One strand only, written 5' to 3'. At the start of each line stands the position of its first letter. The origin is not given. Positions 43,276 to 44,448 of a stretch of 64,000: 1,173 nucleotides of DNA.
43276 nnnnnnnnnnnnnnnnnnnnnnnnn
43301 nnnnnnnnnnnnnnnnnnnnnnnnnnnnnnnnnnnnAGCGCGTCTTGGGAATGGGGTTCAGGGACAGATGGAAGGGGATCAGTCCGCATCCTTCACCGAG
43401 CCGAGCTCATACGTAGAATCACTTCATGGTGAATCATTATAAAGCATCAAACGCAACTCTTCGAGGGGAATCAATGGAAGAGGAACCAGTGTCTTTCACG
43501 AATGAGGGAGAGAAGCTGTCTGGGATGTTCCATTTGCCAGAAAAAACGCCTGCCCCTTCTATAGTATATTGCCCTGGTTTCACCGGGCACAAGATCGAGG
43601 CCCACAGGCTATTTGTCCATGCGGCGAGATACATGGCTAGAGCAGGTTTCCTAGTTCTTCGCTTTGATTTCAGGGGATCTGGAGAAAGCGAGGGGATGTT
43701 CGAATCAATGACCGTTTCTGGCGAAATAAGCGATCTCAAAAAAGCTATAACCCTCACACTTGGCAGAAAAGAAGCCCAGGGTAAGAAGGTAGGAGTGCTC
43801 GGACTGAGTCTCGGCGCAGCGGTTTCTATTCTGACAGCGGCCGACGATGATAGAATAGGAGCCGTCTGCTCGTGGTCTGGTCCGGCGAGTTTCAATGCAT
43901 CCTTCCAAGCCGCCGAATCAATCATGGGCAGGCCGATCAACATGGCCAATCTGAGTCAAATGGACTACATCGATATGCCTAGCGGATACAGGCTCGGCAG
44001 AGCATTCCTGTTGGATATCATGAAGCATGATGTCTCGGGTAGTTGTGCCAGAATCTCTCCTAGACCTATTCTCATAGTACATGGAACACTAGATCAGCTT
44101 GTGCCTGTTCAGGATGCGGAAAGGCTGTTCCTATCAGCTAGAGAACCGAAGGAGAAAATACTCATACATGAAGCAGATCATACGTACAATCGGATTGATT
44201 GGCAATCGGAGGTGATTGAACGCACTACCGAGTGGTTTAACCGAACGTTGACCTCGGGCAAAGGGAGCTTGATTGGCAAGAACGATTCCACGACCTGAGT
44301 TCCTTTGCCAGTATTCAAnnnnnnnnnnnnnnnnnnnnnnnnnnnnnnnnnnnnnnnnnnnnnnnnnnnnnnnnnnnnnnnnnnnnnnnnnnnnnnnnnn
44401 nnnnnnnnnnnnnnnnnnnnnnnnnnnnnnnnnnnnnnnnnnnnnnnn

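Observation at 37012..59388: Candidate archaeal pathway for eating bacterial peptidoglycan stem peptides (YkfC-like peptidase, Ala-Glu epimerase, DAP decarboxylase)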

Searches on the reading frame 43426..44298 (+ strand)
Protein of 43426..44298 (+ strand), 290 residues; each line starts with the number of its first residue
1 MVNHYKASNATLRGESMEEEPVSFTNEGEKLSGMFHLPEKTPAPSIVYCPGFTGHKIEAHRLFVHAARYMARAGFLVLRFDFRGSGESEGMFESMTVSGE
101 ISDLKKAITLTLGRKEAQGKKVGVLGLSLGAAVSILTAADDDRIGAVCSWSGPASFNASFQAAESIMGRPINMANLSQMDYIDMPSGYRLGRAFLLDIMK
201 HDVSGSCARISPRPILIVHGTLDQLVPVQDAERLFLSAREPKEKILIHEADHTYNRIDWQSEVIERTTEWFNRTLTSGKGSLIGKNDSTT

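Call 15: search_protein_families(library=pfam, proteins=[window:43426-44298:+])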
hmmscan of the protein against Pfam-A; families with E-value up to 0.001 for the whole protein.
window:43426-44298:+ (290 aa): 9 families
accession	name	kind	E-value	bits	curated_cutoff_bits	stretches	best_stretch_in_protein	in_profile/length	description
PF02129.25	Peptidase_S15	-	1.6e-15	57.9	23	1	38-158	12-134/262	X-Pro dipeptidyl-peptidase (S15 family)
PF12146.15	Hydrolase_4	-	2.2e-14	53.8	27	1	45-148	6-106/239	Serine aminopeptidase, S33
PF00561.26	Abhydrolase_1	-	1.3e-10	41.8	25.8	1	44-163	1-113/245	alpha/beta hydrolase fold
PF01738.24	DLH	-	9.2e-10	38.9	21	1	33-171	3-146/217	Dienelactone hydrolase family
PF00326.27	Peptidase_S9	-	1e-09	38.6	22.6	1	65-276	5-211/213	Prolyl oligopeptidase family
PF12697.13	Abhydrolase_6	-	5e-07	31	26.3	1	46-252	1-204/217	Alpha/beta hydrolase family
PF20434.5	BD-FAE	-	4.4e-06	26.8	26.8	1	43-234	13-211/215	BD-FAE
PF03959.19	FSH1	-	8e-05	22.9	21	1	97-253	78-200/211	Serine hydrolase (FSH1)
PF08840.17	BAAT_C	-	8.8e-05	23.1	20.9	1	106-226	8-127/210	BAAT / Acyl-CoA thioester hydrolase C terminal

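Call 37: search_protein_families(library=ncbifam, proteins=[window:43474-44298:+], max_evalue=0.00001)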
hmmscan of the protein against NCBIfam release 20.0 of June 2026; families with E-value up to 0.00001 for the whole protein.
window:43474-44298:+ (274 aa): 10 families
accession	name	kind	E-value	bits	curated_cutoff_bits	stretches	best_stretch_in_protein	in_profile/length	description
TIGR03100.1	hydr1_PEP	hypoth_equivalog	5.4e-22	78.4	168.45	1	3-130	2-126/274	hydrolase 1, exosortase A system-associated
NF047920.1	lactonase_UilS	equivalog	7.9e-19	68.4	400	1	9-133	5-127/285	UilS family quorum-quenching N-acyl-homoserine lactonase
TIGR03101.1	hydr2_PEP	hypoth_equivalog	9.4e-09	35.2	202.75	1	16-121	13-116/266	hydrolase 2, exosortase A system-associated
NF041759.1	mac_hydro_EstT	equivalog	1.5e-08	34.1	450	0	52-123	44-112/278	macrolide hydrolase EstT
NF007857.0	PRK10566.1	equivalog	1.7e-08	34.6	201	1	23-258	23-248/249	esterase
TIGR00976.1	CocE_NonD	subfamily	8e-08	31.7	66.3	1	24-134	19-128/550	CocE/NonD family hydrolase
NF051488.1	bifunc_PcaDC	exception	1.7e-06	27.5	390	0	49-134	30-109/375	bifunctional 3-oxoadipate enol-lactonase/4-carboxymuconolactone decarboxylase PcaDC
NF003460.0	PRK05077.1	equivalog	3.5e-06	26.1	477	1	9-135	174-297/414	esterase FrsA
NF058544.1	IVPilMotSglTMyx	equivalog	3.8e-06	26.9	300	1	49-133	54-134/210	type IV pili motility protein SglT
NF050058.1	e_dPHAscl_type1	hypoth_equivalog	4.4e-06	26.4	150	0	81-218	81-200/276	extracellular catalytic domain type 1 short-chain-length polyhydroxyalkanoate depolymerase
